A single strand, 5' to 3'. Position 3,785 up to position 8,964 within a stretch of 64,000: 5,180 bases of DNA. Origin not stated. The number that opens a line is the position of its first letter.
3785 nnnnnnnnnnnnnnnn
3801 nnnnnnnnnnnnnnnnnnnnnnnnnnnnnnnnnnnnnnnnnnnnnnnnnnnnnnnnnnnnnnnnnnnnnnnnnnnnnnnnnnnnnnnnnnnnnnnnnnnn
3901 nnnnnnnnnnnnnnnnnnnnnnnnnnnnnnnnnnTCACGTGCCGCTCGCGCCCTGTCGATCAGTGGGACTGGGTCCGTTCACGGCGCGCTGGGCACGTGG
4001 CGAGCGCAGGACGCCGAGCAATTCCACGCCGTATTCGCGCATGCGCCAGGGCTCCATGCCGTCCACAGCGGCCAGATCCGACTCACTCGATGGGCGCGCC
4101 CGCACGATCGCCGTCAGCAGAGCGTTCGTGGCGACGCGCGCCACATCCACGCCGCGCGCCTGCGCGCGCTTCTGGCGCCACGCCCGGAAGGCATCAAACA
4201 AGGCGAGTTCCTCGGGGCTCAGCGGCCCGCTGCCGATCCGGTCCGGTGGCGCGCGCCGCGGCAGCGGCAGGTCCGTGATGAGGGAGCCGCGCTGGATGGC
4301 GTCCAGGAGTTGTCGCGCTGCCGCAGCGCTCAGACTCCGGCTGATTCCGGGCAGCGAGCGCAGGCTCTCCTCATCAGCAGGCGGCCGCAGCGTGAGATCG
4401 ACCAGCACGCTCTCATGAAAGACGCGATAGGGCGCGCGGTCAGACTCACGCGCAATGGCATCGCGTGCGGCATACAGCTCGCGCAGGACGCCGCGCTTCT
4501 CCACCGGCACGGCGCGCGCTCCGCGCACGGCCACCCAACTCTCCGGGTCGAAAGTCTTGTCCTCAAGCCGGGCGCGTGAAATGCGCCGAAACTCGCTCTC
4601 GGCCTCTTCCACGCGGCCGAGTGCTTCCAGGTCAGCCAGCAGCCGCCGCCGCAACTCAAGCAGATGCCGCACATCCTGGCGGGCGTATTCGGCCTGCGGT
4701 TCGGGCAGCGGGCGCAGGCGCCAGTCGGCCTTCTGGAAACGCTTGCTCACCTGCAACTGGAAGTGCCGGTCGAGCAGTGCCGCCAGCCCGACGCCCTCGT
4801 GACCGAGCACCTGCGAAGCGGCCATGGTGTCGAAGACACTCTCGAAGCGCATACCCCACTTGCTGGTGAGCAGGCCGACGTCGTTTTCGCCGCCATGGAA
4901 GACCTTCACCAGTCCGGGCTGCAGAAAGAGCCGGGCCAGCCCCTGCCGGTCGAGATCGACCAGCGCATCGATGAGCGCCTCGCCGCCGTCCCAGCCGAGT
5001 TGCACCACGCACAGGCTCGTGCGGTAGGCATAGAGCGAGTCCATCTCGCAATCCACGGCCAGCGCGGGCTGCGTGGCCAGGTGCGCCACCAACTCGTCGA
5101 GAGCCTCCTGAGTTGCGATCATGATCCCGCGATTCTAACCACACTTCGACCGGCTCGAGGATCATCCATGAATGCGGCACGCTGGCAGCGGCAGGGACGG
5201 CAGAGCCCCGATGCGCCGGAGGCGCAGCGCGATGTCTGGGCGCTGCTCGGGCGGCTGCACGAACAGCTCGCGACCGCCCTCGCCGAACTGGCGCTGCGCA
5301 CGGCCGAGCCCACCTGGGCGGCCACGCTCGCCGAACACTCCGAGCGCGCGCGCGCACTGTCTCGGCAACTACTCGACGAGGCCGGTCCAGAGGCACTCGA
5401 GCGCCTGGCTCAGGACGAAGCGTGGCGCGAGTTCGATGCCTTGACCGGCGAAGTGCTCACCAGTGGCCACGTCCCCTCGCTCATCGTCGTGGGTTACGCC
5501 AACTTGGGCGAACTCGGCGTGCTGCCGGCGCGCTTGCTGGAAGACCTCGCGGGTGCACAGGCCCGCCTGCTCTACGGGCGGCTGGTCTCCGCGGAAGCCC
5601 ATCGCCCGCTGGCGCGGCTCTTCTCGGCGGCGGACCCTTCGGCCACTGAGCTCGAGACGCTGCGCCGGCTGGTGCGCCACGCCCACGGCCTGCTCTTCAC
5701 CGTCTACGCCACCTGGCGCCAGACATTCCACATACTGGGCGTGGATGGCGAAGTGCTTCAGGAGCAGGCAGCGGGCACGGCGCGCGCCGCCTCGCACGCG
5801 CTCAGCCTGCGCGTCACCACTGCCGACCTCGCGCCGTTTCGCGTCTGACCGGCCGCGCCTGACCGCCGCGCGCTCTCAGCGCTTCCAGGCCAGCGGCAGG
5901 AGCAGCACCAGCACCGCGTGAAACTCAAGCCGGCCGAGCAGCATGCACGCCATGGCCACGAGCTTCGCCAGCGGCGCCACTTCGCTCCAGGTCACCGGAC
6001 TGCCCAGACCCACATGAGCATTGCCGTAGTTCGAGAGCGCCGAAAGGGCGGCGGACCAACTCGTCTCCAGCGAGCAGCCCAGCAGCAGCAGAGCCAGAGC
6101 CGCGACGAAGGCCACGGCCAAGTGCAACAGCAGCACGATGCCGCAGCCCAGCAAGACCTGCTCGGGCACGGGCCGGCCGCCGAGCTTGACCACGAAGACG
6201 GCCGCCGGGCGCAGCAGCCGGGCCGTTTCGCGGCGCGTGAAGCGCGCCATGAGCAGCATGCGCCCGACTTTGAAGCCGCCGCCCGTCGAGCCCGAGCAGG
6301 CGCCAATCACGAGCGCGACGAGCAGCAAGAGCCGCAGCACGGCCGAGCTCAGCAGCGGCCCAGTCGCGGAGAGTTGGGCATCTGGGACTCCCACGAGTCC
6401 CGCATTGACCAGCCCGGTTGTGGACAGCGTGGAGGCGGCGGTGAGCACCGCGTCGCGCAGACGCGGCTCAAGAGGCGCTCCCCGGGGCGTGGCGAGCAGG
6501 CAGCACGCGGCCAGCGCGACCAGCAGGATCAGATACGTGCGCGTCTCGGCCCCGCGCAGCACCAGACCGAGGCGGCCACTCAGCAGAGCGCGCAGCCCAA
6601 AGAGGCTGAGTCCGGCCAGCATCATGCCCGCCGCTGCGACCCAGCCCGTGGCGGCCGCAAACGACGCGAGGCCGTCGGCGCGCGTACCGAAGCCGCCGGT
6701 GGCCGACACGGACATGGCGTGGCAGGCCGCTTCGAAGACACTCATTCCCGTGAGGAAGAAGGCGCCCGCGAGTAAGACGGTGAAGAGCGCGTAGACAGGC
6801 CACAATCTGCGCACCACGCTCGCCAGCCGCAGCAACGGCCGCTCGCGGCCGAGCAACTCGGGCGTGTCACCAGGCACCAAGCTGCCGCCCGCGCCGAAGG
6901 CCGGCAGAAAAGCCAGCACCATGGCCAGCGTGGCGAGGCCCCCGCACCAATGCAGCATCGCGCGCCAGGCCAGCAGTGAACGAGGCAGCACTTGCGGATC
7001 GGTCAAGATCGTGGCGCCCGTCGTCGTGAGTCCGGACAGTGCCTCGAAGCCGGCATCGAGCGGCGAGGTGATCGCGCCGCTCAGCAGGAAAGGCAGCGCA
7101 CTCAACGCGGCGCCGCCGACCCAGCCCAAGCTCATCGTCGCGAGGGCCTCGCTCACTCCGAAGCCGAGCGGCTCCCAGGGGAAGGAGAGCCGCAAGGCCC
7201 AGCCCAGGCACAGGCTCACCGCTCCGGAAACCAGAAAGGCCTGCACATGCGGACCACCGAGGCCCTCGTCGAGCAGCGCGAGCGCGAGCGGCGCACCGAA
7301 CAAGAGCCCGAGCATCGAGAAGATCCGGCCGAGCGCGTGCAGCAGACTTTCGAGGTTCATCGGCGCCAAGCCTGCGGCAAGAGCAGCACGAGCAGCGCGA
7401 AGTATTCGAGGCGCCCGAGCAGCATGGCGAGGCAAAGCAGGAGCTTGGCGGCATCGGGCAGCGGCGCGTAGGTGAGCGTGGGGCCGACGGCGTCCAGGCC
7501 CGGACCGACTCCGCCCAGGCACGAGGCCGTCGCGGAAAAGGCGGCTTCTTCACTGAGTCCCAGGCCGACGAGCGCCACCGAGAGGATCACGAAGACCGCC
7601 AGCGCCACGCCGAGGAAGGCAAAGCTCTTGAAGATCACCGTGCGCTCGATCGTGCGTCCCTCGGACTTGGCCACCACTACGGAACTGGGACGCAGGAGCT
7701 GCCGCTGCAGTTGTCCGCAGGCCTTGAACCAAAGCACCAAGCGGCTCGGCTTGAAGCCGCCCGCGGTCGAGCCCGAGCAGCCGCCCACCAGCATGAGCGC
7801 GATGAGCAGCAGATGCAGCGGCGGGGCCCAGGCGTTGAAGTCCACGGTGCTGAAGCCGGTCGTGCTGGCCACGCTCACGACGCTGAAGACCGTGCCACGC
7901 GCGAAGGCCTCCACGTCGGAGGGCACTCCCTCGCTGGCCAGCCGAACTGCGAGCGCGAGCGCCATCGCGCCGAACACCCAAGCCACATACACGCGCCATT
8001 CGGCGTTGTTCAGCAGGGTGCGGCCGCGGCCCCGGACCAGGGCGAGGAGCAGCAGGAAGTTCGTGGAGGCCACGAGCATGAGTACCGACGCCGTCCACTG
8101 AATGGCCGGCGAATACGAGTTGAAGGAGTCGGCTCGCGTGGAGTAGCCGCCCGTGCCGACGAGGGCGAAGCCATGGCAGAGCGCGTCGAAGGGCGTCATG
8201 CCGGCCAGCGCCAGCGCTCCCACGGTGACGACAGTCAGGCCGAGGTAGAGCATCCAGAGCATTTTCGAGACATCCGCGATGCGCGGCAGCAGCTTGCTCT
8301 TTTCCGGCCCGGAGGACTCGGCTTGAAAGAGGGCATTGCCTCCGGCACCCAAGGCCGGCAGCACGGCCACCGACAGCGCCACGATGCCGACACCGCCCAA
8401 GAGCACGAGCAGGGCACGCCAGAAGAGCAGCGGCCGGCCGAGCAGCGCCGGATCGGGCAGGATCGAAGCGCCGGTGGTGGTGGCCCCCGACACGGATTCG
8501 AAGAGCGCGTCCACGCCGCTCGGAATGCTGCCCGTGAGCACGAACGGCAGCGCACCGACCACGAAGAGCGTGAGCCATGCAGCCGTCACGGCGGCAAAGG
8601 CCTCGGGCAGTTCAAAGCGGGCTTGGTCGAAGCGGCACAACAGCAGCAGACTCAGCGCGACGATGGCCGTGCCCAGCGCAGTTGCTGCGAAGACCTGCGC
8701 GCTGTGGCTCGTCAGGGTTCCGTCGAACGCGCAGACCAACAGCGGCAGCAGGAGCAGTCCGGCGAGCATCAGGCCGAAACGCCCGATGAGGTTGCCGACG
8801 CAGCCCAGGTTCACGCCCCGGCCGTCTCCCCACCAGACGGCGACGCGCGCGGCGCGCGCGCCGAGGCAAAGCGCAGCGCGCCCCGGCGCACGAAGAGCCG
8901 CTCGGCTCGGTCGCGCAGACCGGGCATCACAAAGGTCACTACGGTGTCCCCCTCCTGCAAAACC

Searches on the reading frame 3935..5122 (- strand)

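Call 63: search_protein_families(library=pfam, proteins=[window:3935-5122:-], max_evalue=0.0001)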
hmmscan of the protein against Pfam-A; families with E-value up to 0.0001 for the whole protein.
window:3935-5122:- (395 aa): 2 families
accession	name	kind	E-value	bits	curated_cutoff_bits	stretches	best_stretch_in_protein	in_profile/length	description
PF01612.26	DNA_pol_A_exo1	-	1.4e-34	119.8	23.6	1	1-165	3-172/173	3'-5' exonuclease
PF00570.28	HRDC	-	4.5e-31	107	23.8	2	305-371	1-67/68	HRDC domain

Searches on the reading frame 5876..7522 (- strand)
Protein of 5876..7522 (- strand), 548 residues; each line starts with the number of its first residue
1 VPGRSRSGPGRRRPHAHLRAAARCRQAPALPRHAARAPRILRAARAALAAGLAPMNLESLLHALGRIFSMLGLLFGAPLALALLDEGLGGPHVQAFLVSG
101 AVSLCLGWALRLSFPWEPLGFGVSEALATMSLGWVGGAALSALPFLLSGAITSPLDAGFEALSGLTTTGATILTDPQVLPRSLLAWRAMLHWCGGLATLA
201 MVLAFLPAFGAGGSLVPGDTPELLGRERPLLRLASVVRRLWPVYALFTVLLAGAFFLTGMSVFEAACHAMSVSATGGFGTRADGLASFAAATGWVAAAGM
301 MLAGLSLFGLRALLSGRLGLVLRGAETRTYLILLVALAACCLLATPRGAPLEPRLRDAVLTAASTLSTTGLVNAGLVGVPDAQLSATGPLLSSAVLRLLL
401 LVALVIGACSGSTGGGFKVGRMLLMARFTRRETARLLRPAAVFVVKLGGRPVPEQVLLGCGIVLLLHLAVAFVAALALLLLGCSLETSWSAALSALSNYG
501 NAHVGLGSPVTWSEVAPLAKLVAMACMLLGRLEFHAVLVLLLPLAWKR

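Call 63: search_protein_families(library=pfam, proteins=[window:5876-7522:-], max_evalue=0.0001)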
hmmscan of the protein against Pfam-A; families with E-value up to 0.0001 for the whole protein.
window:5876-7522:- (548 aa): 1 family
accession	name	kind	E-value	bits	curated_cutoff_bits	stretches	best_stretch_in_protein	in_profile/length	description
PF02386.22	TrkH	-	2.3e-29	102.7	27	2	94-302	3-229/502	Cation transport protein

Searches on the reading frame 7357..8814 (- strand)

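Call 63: search_protein_families(library=pfam, proteins=[window:7357-8814:-], max_evalue=0.0001)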
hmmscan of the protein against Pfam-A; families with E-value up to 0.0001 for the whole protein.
window:7357-8814:- (485 aa): 1 family
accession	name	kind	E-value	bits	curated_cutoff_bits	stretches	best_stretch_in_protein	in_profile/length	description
PF02386.22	TrkH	-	7.3e-61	206.6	27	2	40-259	3-240/502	Cation transport protein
